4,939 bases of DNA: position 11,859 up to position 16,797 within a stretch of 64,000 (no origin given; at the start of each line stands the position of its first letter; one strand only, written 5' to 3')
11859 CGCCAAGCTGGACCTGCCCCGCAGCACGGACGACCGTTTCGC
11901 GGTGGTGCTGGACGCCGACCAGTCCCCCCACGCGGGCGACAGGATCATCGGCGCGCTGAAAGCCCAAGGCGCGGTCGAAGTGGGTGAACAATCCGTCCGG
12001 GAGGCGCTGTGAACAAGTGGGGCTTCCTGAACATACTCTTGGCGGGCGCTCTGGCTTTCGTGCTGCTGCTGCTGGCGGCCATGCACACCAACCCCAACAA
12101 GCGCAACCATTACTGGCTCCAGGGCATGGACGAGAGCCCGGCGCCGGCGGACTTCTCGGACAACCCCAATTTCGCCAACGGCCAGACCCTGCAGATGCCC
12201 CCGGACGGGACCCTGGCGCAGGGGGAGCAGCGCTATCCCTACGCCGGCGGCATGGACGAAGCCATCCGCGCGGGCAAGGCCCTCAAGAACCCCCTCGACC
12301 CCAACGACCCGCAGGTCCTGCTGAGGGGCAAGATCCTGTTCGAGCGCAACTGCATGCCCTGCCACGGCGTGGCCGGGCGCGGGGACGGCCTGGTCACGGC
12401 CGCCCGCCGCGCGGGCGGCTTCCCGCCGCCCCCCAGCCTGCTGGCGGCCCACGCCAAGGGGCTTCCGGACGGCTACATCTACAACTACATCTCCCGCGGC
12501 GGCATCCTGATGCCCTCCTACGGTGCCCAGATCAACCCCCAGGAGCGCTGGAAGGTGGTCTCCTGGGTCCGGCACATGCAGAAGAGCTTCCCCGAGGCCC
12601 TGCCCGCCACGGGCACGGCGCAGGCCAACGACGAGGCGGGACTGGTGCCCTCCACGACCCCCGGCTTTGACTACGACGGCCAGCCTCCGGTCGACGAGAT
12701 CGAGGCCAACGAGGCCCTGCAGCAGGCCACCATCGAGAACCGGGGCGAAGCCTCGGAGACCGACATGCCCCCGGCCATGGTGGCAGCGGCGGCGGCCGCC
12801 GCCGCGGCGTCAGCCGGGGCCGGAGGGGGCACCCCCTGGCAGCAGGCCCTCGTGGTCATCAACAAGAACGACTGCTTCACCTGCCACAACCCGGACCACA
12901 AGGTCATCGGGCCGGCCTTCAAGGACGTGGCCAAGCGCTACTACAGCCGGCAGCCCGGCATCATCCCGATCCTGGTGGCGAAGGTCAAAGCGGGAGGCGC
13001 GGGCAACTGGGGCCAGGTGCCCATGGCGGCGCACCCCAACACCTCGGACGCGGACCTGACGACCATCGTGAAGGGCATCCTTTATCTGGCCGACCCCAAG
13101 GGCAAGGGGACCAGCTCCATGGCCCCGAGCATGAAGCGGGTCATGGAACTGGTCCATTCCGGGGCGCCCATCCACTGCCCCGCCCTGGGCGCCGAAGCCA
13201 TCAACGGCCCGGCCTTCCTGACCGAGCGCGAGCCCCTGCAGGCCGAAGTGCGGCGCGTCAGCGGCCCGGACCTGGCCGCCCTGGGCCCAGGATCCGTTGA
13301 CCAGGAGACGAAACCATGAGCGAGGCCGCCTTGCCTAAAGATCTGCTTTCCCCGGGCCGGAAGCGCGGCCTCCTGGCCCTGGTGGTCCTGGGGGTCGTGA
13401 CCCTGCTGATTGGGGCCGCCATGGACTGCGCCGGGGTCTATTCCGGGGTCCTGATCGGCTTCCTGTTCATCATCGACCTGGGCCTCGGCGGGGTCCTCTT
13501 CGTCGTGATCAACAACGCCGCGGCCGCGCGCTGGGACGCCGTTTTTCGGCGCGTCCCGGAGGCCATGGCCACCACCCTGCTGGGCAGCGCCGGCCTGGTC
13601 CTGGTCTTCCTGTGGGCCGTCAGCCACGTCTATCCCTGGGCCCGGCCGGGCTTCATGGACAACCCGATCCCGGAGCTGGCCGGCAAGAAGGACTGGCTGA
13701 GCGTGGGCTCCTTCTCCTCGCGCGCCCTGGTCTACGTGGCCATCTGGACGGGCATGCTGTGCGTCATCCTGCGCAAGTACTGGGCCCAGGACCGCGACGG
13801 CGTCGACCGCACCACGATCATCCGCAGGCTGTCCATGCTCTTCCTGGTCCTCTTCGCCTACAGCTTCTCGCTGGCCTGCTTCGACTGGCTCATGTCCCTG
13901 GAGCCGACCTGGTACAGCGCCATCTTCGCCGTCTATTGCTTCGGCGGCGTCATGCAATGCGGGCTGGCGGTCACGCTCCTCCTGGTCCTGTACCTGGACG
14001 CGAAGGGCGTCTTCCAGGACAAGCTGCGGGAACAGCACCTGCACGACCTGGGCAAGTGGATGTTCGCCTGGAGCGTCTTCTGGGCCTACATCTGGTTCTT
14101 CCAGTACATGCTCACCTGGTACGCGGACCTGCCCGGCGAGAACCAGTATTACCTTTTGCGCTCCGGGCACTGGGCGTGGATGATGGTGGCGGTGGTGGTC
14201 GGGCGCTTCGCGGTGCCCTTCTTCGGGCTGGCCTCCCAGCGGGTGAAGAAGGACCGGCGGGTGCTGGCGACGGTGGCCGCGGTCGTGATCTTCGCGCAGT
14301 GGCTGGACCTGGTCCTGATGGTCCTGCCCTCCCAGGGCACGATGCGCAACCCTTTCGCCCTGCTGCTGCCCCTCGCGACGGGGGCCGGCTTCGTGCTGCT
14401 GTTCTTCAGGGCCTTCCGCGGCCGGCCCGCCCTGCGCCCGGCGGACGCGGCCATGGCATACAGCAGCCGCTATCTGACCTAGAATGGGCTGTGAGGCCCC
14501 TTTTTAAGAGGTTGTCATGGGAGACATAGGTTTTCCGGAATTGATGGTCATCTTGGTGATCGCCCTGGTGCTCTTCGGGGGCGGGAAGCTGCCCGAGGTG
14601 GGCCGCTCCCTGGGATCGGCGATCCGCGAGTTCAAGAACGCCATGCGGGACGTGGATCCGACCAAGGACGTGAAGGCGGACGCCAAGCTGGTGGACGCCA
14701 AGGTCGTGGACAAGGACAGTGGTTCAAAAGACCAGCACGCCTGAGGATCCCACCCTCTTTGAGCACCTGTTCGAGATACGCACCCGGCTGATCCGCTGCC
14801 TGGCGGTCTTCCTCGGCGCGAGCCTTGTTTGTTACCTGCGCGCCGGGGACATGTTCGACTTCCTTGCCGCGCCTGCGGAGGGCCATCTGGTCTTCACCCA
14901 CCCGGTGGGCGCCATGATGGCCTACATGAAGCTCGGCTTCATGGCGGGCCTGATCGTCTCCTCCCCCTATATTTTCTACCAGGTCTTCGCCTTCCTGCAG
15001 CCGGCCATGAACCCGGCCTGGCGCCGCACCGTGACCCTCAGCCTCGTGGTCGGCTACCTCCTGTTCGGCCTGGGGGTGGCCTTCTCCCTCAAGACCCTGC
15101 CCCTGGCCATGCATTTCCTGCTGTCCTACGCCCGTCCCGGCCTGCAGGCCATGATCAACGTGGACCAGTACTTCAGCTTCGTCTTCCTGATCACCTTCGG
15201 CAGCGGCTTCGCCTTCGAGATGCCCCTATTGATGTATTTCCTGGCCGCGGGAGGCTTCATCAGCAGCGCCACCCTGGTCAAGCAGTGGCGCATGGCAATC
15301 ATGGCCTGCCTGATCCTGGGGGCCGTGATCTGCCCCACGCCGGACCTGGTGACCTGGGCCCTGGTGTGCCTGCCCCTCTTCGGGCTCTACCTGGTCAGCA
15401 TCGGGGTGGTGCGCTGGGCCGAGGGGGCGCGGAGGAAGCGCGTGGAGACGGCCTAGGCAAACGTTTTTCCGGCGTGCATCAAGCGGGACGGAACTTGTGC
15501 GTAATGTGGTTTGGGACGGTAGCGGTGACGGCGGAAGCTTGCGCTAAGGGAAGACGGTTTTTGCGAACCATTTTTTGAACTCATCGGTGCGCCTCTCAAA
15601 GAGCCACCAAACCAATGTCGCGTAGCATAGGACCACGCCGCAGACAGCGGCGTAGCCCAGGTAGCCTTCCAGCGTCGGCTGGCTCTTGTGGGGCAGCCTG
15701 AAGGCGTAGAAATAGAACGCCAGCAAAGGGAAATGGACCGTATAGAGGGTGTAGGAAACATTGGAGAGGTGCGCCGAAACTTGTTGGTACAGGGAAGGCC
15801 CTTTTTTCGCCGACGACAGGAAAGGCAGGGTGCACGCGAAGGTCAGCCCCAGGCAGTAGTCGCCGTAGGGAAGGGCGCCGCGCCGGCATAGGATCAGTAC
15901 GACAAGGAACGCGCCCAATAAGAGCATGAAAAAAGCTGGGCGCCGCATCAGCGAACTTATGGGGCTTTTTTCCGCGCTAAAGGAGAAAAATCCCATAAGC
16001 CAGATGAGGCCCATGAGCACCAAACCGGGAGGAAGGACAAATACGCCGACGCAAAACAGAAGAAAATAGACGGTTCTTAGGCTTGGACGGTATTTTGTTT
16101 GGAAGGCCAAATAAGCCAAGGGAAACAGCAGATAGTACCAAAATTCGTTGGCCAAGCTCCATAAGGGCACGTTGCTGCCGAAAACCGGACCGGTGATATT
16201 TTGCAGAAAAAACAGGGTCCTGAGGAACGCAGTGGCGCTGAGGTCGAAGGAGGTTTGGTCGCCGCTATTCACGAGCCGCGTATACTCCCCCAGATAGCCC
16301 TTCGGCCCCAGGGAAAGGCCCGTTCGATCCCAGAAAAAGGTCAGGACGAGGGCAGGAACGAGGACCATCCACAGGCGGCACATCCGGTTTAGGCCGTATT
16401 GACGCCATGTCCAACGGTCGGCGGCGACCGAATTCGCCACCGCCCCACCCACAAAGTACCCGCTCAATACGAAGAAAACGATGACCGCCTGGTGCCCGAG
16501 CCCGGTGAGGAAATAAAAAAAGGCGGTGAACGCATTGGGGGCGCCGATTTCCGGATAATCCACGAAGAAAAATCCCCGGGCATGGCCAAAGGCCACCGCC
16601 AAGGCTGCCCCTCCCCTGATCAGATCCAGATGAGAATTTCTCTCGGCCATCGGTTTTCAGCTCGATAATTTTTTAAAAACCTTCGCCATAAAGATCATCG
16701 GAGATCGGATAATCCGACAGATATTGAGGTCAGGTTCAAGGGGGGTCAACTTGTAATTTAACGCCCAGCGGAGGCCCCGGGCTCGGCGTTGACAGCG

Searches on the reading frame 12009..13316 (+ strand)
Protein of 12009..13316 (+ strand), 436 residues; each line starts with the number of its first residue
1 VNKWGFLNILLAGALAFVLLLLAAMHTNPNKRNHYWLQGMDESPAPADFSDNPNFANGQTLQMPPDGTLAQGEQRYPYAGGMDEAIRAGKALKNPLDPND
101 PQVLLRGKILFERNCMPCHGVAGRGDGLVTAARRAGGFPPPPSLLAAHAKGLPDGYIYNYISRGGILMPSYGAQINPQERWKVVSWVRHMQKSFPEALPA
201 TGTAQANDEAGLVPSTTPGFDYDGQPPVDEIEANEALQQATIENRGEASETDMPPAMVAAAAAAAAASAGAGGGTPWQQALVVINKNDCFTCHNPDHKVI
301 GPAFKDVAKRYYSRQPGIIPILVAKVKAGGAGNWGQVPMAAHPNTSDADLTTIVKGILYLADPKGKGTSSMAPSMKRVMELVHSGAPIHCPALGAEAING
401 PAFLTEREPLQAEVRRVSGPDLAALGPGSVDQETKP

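Call 44: search_protein_families(library=pfam, proteins=[window:12009-13316:+], max_evalue=0.0001)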
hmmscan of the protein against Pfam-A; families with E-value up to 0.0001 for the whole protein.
window:12009-13316:+ (436 aa): 2 families
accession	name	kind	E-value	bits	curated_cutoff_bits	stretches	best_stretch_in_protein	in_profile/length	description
PF00034.26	Cytochrom_C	-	1.5e-14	55.5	21.3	1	106-190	3-89/90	Cytochrome c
PF13442.11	Cytochrome_CBB3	-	4.1e-13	49.9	27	1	106-187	5-68/68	Cytochrome C oxidase, cbb3-type, subunit III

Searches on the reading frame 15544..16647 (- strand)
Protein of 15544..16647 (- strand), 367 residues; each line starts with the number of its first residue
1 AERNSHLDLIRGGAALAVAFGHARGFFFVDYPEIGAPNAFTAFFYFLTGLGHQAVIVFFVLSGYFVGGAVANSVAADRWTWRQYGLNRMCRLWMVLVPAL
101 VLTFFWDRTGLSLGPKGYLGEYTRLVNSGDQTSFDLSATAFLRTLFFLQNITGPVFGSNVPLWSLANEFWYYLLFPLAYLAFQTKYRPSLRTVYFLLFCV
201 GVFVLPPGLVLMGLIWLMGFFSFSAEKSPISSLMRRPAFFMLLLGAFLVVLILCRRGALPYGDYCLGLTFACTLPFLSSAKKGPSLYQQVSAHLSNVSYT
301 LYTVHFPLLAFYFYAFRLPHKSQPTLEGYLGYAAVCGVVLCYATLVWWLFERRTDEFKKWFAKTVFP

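Call 37: search_protein_families(library=pfam, proteins=[window:15544-16647:-], max_evalue=0.0001)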
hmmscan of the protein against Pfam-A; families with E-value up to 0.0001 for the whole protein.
window:15544-16647:- (367 aa): 1 family
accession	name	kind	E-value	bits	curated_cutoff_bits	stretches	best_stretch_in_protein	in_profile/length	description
PF01757.29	Acyl_transf_3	-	1.6e-23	83.7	31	1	7-344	4-322/326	Acyltransferase domain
